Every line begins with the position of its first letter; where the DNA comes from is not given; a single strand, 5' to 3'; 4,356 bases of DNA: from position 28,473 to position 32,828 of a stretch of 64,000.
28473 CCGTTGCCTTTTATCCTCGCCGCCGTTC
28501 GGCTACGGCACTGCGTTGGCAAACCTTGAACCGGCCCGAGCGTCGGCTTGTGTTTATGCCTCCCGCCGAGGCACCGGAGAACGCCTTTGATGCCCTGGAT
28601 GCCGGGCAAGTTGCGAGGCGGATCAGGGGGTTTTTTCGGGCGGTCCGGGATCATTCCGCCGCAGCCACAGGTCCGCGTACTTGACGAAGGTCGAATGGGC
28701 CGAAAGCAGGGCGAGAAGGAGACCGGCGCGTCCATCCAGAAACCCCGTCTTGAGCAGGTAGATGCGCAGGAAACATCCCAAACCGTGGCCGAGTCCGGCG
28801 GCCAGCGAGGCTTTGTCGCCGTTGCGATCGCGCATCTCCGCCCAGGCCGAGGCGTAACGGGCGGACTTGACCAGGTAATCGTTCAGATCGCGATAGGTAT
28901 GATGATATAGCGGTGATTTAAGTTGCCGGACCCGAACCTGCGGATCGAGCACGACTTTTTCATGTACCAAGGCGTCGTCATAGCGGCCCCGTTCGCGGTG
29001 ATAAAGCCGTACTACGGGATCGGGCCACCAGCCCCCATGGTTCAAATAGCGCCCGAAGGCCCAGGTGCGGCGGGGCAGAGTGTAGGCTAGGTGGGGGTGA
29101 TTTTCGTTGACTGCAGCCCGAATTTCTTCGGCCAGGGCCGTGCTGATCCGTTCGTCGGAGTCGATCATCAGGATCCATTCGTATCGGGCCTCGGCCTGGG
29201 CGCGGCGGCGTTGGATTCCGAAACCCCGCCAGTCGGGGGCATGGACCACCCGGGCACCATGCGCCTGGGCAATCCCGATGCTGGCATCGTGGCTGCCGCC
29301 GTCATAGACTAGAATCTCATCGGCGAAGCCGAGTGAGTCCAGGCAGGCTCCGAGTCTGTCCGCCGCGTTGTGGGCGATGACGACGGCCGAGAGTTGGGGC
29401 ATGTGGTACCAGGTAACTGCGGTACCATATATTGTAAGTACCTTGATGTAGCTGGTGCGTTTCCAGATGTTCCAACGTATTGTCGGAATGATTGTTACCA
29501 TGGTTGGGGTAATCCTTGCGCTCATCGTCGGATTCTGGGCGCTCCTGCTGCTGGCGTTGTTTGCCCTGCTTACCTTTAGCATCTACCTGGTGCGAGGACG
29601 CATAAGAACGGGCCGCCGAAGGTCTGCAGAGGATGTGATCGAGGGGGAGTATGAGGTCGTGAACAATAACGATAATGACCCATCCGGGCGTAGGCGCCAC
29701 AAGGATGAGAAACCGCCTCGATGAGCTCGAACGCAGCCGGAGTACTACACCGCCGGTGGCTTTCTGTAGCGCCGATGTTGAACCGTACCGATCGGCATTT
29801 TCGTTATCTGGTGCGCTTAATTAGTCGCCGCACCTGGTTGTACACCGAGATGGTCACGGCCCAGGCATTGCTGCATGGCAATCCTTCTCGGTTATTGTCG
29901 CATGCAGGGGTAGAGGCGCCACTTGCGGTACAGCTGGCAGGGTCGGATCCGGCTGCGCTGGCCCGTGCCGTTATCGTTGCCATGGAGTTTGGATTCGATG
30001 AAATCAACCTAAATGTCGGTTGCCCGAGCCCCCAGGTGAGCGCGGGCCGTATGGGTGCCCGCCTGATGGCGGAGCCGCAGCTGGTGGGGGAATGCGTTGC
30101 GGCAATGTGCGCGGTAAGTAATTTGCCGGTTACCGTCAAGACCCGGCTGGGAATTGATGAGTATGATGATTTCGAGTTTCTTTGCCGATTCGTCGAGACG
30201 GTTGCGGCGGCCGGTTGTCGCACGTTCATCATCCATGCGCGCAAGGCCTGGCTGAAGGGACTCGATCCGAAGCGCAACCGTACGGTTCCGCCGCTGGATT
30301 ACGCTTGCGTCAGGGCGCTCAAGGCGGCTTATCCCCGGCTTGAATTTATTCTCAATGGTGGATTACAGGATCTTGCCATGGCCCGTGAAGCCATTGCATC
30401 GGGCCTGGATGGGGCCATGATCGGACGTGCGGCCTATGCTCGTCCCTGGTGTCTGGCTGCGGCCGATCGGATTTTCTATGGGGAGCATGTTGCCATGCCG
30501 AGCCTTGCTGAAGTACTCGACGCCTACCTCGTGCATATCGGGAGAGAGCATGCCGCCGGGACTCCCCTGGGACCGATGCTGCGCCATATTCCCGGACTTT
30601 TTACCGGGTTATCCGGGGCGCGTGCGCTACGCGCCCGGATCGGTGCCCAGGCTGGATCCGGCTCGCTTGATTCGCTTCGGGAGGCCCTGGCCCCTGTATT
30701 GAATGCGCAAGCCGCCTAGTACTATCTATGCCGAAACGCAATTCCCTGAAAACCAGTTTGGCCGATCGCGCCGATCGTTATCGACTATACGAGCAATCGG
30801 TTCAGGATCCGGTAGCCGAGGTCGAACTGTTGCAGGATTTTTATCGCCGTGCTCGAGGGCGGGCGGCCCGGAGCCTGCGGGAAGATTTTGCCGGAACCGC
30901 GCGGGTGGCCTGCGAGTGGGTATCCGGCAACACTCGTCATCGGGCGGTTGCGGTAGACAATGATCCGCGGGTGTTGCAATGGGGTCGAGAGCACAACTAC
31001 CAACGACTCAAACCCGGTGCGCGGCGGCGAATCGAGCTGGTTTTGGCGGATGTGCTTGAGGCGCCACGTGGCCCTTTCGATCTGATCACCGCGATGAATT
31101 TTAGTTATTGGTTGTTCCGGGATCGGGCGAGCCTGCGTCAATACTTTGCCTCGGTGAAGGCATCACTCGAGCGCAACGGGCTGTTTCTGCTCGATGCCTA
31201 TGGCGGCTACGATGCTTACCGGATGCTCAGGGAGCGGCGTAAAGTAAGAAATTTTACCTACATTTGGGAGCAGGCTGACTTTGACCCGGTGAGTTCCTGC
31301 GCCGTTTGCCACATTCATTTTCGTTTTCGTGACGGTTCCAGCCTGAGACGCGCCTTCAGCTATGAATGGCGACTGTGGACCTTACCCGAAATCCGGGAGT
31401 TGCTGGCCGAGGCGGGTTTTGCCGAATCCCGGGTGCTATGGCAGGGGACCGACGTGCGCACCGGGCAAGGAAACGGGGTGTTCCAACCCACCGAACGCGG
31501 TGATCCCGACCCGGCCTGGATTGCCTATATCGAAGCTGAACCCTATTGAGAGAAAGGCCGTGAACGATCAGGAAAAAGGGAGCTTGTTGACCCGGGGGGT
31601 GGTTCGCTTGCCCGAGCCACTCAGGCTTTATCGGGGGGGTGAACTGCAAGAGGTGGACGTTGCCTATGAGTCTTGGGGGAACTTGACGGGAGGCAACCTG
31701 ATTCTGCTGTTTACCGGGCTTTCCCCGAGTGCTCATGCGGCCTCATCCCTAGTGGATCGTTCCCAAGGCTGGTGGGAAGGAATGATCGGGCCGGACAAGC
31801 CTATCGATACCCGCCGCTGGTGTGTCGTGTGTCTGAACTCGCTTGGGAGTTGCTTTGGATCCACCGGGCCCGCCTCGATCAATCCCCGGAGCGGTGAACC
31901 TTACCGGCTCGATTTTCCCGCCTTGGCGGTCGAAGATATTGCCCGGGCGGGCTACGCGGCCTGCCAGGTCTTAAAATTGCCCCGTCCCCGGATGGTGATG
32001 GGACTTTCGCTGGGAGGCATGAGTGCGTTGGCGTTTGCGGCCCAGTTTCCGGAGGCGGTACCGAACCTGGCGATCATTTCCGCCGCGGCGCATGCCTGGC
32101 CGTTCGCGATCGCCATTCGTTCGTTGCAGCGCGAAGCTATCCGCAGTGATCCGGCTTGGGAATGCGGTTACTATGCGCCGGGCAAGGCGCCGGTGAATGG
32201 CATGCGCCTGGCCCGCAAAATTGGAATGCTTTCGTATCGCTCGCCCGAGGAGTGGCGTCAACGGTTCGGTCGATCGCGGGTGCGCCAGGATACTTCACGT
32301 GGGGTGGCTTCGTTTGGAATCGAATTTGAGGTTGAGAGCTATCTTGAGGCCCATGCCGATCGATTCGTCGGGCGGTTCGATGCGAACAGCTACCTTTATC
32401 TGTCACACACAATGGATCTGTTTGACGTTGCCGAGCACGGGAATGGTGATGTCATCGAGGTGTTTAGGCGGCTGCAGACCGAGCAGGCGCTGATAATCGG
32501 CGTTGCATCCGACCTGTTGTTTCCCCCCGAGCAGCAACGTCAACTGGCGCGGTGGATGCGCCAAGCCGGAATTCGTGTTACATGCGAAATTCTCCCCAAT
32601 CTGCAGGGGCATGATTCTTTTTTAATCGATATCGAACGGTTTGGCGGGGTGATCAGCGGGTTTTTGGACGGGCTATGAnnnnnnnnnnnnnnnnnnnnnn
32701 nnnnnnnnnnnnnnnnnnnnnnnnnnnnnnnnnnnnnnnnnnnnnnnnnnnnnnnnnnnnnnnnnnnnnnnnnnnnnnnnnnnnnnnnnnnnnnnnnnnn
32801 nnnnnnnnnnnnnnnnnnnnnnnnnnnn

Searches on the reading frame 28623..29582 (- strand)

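Call 43: search_protein_families(library=pfam, proteins=[window:28623-29582:-], max_evalue=0.000001)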
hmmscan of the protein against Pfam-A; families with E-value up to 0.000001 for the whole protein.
window:28623-29582:- (319 aa): 1 family
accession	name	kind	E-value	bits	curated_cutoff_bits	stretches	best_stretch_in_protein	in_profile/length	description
PF00535.33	Glycos_transf_2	-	9.3e-14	52.1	23.3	1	65-184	1-130/168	Glycosyl transferase family 2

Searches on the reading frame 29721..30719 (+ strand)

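Call 43: search_protein_families(library=pfam, proteins=[window:29721-30719:+], max_evalue=0.000001)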
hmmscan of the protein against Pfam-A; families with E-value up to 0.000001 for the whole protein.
window:29721-30719:+ (332 aa): 1 family
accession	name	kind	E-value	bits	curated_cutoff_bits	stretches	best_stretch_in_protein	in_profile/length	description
PF01207.24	Dus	-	2.6e-69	234.2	20.4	1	16-307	2-289/311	Dihydrouridine synthase (Dus)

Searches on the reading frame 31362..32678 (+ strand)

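Call 43: search_protein_families(library=pfam, proteins=[window:31362-32678:+], max_evalue=0.000001)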
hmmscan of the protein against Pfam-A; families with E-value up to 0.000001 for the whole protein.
window:31362-32678:+ (438 aa): 1 family
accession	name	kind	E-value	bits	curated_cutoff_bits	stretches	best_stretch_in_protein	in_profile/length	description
PF00561.26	Abhydrolase_1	-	4.6e-17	62.9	25.8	1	115-401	4-227/245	alpha/beta hydrolase fold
